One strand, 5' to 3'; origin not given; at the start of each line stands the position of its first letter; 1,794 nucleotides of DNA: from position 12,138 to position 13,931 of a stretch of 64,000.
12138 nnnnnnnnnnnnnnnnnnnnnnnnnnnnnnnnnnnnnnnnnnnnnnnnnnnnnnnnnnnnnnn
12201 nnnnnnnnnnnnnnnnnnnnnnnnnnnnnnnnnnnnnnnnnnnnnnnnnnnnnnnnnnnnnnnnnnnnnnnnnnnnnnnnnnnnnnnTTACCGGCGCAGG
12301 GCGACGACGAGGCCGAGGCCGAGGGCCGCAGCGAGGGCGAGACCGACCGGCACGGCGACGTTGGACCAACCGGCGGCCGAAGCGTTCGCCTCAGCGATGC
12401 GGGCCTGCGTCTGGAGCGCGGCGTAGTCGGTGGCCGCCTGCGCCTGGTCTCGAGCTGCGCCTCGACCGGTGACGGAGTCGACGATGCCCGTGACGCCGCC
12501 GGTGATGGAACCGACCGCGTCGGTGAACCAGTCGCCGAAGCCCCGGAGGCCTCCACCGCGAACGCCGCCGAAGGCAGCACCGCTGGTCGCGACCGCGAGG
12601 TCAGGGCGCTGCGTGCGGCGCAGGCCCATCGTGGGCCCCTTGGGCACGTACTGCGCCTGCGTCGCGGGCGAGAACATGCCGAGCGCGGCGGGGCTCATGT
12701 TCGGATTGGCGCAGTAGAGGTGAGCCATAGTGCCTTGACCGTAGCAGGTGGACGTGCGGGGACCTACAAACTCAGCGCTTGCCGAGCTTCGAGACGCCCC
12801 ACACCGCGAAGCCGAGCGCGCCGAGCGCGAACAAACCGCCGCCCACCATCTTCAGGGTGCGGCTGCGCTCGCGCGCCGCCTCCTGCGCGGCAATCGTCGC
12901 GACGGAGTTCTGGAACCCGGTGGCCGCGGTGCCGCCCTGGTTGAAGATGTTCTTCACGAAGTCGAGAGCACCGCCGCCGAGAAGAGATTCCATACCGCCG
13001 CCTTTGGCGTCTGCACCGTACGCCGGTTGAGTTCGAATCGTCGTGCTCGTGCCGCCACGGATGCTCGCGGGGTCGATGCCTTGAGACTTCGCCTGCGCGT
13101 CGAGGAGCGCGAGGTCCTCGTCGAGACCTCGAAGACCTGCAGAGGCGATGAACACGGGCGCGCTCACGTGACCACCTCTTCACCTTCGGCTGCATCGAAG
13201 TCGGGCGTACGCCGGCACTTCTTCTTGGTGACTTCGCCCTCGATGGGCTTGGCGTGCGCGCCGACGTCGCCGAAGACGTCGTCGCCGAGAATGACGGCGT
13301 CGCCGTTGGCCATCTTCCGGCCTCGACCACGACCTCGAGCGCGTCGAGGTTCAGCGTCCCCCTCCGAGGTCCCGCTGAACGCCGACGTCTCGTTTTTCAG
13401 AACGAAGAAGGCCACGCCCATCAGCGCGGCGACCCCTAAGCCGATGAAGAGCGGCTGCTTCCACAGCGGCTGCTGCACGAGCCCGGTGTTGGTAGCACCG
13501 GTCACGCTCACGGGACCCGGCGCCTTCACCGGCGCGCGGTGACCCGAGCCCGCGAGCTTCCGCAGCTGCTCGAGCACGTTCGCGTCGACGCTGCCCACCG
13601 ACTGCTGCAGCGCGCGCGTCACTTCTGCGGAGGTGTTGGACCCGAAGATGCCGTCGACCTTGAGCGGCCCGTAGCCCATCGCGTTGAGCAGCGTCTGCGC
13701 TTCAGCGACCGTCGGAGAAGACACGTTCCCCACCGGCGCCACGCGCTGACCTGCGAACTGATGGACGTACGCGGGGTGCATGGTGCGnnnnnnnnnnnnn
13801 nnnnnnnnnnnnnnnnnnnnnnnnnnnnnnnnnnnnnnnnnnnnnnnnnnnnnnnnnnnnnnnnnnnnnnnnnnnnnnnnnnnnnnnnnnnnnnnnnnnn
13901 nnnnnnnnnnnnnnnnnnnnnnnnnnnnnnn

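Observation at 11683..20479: Candidate virion module of a large tailless internal-membrane virus-like element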

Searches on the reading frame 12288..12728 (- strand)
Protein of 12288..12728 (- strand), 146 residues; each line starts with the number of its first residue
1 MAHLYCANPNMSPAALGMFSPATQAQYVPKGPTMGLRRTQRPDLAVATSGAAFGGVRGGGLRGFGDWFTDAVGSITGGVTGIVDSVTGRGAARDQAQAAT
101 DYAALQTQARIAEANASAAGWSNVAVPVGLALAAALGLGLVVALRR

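Call 4: search_protein_families(library=pfam, max_evalue=0.01, proteins=[window:12288-12728:-])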
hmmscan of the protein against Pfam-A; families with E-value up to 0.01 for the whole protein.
window:12288-12728:- (146 aa): 0 families

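Call 91: search_protein_families(library=phrogs, max_evalue=0.001, proteins=[window:12288-12728:-])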
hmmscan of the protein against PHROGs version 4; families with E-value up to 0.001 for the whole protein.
window:12288-12728:- (146 aa): 0 families

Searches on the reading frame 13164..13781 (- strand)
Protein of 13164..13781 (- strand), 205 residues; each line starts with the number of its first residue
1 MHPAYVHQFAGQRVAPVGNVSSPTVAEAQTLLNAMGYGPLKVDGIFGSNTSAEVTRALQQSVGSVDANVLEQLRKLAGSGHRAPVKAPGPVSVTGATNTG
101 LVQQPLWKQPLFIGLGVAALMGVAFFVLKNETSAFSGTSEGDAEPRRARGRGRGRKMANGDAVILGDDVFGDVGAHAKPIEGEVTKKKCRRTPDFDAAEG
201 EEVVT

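Call 4: search_protein_families(library=pfam, max_evalue=0.01, proteins=[window:13164-13781:-])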
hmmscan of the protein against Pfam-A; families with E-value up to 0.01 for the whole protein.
window:13164-13781:- (205 aa): 1 family
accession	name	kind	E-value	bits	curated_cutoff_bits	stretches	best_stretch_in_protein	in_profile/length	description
PF01471.23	PG_binding_1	-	8.2e-06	26.3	23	1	22-56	2-36/57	Putative peptidoglycan binding domain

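Call 5: search_protein_families(library=phrogs, max_evalue=0.01, proteins=[window:13164-13781:-])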
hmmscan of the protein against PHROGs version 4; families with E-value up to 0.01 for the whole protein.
window:13164-13781:- (205 aa): 4 families
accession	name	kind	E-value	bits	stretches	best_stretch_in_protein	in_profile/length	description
phrog_2649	-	lysis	2.1e-05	25.5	1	20-67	179-225/261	endolysin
phrog_1493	-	lysis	4.1e-05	23.9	1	21-63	246-290/394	endolysin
phrog_17001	-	lysis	0.00018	22.2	1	21-66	52-98/265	endolysin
phrog_1224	-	head and packaging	0.00096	19.5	1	21-71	9-57/438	endolysin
